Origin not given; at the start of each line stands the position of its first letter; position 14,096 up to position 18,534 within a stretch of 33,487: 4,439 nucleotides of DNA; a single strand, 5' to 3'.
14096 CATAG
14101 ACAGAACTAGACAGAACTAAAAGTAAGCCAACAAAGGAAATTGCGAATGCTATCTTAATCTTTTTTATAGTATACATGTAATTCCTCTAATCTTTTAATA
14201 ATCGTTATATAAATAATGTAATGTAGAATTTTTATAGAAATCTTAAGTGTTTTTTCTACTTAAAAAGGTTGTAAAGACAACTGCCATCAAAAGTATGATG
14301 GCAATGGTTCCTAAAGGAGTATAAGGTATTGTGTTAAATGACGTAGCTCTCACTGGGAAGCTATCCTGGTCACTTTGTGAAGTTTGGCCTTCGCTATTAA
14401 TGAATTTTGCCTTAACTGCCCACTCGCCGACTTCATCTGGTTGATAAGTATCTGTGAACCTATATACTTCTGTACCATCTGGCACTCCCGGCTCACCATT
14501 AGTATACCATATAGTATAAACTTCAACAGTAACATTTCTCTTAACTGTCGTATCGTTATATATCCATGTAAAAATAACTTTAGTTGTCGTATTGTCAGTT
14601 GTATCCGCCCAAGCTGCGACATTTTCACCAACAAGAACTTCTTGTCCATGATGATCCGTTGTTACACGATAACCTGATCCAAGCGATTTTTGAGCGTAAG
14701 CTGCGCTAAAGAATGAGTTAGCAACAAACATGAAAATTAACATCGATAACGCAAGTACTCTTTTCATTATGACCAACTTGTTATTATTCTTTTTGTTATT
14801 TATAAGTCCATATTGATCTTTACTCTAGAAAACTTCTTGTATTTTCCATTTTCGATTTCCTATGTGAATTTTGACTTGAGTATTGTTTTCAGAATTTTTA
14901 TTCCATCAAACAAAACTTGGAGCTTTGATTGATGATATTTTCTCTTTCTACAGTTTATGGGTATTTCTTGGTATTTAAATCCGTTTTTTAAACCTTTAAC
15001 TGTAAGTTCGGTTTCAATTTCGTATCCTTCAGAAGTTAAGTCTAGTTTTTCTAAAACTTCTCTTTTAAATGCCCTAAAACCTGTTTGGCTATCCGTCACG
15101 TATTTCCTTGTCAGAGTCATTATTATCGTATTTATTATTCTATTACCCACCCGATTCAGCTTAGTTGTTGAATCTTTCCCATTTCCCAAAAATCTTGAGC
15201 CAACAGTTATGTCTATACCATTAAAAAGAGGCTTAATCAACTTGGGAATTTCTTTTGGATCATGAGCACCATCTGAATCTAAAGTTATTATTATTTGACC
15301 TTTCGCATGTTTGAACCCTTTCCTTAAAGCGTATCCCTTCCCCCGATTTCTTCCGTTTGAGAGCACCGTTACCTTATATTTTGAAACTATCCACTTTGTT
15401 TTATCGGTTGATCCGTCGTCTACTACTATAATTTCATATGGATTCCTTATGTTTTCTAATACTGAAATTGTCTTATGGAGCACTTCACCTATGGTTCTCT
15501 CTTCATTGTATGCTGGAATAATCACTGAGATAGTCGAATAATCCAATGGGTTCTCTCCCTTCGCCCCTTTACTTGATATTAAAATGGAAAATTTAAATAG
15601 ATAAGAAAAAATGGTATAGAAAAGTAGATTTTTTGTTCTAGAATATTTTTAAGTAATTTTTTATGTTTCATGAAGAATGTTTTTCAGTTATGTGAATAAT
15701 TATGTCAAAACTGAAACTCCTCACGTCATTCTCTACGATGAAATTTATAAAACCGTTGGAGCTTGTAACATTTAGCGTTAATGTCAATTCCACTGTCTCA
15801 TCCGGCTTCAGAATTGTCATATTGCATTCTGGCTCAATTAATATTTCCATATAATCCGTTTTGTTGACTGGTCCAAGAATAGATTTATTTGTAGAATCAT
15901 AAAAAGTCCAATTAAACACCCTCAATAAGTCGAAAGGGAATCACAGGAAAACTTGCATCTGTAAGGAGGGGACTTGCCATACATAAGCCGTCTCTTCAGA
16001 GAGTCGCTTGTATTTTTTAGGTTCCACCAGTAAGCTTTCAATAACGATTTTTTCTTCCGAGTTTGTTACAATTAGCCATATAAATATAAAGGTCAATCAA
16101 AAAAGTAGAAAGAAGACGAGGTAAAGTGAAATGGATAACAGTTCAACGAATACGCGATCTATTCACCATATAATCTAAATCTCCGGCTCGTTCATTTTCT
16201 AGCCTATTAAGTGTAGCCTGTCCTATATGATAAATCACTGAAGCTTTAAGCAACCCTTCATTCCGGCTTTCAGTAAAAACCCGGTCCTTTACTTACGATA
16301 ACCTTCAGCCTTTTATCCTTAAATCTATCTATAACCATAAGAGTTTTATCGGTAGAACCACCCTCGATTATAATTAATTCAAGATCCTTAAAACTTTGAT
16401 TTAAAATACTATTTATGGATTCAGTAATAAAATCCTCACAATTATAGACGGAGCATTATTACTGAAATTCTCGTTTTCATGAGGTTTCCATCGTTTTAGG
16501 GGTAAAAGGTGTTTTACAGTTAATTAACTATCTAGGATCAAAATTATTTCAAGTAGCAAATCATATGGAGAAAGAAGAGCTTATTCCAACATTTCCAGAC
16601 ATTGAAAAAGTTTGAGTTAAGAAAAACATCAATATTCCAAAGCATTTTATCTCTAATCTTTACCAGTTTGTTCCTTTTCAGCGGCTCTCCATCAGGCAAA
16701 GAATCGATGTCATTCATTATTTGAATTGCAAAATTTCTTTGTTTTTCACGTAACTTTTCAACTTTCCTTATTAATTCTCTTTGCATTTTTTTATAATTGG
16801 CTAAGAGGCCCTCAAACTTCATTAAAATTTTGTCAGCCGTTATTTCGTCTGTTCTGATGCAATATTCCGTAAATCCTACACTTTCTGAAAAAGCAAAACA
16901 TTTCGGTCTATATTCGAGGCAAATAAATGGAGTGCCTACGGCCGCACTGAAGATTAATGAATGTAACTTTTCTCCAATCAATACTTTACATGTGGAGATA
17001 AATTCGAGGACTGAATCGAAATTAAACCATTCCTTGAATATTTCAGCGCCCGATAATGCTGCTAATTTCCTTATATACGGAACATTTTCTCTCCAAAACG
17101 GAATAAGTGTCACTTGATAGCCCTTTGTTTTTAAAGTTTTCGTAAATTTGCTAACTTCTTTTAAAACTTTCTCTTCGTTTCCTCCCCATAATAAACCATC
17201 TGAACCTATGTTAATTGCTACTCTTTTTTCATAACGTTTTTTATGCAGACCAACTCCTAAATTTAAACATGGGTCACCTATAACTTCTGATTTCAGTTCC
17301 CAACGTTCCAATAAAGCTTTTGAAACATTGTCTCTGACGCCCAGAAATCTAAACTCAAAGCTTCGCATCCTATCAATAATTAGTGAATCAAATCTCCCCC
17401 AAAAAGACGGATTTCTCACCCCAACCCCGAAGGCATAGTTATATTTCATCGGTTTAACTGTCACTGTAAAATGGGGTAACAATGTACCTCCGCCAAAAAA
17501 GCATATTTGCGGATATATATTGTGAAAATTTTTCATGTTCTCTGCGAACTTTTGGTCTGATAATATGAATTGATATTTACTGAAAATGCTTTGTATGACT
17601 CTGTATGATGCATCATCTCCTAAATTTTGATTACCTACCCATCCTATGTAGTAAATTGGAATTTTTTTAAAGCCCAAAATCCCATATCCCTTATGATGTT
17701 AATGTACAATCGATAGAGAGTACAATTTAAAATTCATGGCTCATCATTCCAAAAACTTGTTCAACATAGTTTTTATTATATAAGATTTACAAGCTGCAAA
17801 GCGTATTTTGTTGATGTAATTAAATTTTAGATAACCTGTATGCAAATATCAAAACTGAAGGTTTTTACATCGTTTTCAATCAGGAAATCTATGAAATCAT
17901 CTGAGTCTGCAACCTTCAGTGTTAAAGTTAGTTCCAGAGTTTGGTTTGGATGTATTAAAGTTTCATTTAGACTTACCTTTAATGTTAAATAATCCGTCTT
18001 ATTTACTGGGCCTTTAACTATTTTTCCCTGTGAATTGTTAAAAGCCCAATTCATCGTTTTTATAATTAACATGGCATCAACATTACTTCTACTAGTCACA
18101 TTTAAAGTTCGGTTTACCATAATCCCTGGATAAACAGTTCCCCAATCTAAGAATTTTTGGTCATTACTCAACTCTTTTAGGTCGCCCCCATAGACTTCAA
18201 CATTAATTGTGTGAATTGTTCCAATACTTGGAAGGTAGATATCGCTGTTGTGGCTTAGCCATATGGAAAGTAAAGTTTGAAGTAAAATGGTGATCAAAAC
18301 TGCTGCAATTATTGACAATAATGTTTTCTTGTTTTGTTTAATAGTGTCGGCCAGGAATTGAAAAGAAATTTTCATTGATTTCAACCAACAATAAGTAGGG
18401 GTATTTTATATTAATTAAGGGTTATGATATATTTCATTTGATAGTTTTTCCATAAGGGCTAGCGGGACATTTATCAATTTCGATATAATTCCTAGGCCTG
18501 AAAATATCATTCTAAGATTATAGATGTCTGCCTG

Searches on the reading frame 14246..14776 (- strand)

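Call 11: search_protein_families(library=pfam, proteins=[window:14246-14776:-], max_evalue=10)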
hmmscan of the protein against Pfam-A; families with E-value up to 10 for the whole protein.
window:14246-14776:- (177 aa): 1 family
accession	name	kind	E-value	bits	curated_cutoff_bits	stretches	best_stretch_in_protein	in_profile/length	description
PF11346.13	DUF3149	-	0.058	13.4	23.2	1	155-175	14-34/40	Protein of unknown function (DUF3149)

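Call 12: search_protein_families(library=ncbifam, proteins=[window:14246-14776:-], max_evalue=10)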
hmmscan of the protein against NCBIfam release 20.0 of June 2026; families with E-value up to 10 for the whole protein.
window:14246-14776:- (177 aa): 1 family
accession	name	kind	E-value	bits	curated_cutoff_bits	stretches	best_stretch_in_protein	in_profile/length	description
TIGR03927.1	T7SS_EssA_Firm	equivalog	0.29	11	32.45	1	126-175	101-148/151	type VII secretion protein EssA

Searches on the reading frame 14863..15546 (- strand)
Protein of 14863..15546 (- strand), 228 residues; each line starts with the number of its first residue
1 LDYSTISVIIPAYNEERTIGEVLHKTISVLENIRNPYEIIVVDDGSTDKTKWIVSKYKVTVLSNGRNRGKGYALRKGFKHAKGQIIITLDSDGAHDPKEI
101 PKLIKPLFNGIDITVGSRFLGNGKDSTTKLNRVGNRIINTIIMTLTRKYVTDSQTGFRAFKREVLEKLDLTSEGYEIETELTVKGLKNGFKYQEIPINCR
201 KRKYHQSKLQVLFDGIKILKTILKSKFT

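Call 11: search_protein_families(library=pfam, proteins=[window:14863-15546:-], max_evalue=10)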
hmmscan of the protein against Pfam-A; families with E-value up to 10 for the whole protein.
window:14863-15546:- (228 aa): 6 families
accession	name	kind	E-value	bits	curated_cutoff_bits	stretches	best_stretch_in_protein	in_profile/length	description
PF00535.33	Glycos_transf_2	-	2.3e-39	135.5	23.3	1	7-168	1-167/168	Glycosyl transferase family 2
PF13641.12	Glyco_tranf_2_3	-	8.6e-15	55.8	27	1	6-185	3-198/230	Glycosyltransferase like family 2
PF10111.15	Glyco_tranf_2_2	-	1.1e-06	28.8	27.3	1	7-143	1-147/276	Glycosyltransferase like family 2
PF25041.1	UFL1_C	-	0.15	12.3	24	1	135-180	46-91/112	E3 UFM1-protein ligase 1 C-terminal domain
PF01204.24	Trehalase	-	0.16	11.3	21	1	129-178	441-481/512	Trehalase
PF13506.12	Glyco_transf_21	-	0.17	11.8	21.7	1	70-167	18-116/174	Glycosyl transferase family 21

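Call 12: search_protein_families(library=ncbifam, proteins=[window:14863-15546:-], max_evalue=10)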
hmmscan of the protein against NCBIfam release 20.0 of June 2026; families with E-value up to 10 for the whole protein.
window:14863-15546:- (228 aa): 31 families (the best 25 are shown)
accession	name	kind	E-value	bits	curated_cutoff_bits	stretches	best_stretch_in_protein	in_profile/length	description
TIGR04182.1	glyco_TIGR04182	equivalog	2.9e-49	168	325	1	6-224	2-216/293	S-layer glycoprotein N-glycosyltransferase AglJ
NF041391.1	DPhHxTase_Halo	equivalog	1.6e-31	109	375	1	12-224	3-207/213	dolichyl-phosphate hexose transferase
NF058614.1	PPMAGASynPpgS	equivalog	4.4e-31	108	370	1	7-221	3-218/226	polyprenyl-phospho-N-acetylgalactosaminyl synthase PpgS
NF007986.1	PRK10714.1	equivalog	2.1e-29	102.6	529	1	5-212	7-213/316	undecaprenyl-phosphate 4-deoxy-4-formamido-L-arabinose transferase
NF047588.1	GlcsyltransPgfSStrep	equivalog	5.1e-21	75.2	500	1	6-209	3-205/308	glycosyltransferase PgfS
NF010496.0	PRK13915.1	equivalog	1.9e-19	69.9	262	1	4-185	31-226/307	glucosyl-3-phosphoglycerate synthase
TIGR04283.1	glyco_like_mftF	equivalog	4.5e-17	62.4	182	1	6-116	1-105/221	TIGR04283 family arsenosugar biosynthesis glycosyltransferase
TIGR03937.1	PgaC_IcaA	equivalog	1.1e-16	60.8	422.3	1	2-107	43-150/407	poly-beta-1,6-N-acetyl-D-glucosamine synthase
TIGR03965.1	mycofact_glyco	equivalog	4.1e-12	45.7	280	1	4-131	74-202/467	mycofactocin biosynthesis glycosyltransferase MftF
NF047683.1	TeichurnBiosyTuaG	equivalog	4.8e-12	46.1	400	1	5-104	7-108/252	teichuronic acid biosynthesis protein TuaG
NF041875.1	EPS_EpsD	equivalog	8.9e-12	45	370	1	6-97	1-94/325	exopolysaccharide biosynthesis glycosyltransferase EpsD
NF038302.1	EPS_HpsE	equivalog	1.2e-11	44.1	300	1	6-97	3-101/307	hormogonium polysaccharide biosynthesis glycosyltransferase HpsE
NF007482.0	PRK10073.1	equivalog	2e-11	43.5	423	1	4-105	6-108/334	glycosyltransferase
NF041394.1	GtaseAglG_Halo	equivalog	6.3e-09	35.5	440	1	6-119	3-119/304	glucosyl-dolichyl phosphate glucuronosyltransferase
TIGR03111.1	glyc2_xrt_Gpos1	hypoth_equivalog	1.4e-08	34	363.95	1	3-112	48-161/439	TIGR03111 family XrtG-associated glycosyltransferase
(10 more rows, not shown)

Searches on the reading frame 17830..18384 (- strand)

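Call 11: search_protein_families(library=pfam, proteins=[window:17830-18384:-], max_evalue=10)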
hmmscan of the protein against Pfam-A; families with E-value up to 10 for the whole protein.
window:17830-18384:- (185 aa): 2 families
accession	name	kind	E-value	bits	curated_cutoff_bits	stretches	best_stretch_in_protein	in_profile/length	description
PF21021.3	FAF1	-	0.032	14.4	27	1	62-113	72-123/146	Fas-associated factor 1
PF22073.2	Cep192_D4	-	0.064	13.9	35.5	1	71-116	3-50/112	Cep192 domain 4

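Call 12: search_protein_families(library=ncbifam, proteins=[window:17830-18384:-], max_evalue=10)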
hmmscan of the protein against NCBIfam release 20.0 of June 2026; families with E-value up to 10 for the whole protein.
window:17830-18384:- (185 aa): 0 families
